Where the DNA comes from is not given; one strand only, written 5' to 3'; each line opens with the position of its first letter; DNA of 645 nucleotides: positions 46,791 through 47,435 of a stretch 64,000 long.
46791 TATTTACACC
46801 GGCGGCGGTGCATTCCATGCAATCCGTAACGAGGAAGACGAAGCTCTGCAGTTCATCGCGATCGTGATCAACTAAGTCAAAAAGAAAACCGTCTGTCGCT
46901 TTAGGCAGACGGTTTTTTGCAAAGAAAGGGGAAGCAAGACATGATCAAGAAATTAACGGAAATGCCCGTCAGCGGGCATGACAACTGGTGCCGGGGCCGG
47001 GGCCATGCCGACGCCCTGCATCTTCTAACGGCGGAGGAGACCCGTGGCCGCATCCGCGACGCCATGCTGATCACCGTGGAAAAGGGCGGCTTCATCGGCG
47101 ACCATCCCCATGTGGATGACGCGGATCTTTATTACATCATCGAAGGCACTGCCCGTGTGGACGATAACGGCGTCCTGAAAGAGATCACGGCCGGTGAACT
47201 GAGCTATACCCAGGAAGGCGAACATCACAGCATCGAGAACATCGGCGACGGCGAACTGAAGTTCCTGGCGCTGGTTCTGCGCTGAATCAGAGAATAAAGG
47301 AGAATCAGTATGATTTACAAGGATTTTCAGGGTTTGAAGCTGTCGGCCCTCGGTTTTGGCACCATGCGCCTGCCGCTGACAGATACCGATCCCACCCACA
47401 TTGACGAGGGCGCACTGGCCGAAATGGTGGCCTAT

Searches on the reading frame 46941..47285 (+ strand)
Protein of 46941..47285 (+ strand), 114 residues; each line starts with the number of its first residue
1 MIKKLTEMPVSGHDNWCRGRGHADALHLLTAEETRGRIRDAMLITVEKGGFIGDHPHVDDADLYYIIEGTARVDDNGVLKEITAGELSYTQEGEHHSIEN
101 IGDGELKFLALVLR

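Call 61: search_protein_families(library=pfam, proteins=[window:46941-47285:+])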
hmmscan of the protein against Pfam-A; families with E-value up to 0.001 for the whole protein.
window:46941-47285:+ (114 aa): 3 families
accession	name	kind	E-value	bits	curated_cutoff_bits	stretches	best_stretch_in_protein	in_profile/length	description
PF07883.17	Cupin_2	-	6.3e-12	45.5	27.2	1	43-111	2-69/70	Cupin domain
PF01050.24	MannoseP_isomer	-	0.00027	21.5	23.6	1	43-108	32-97/116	Mannose-6-phosphate isomerase C-terminal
PF12973.13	Cupin_7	-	0.00042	20.5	27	1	27-108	23-98/105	ChrR Cupin-like domain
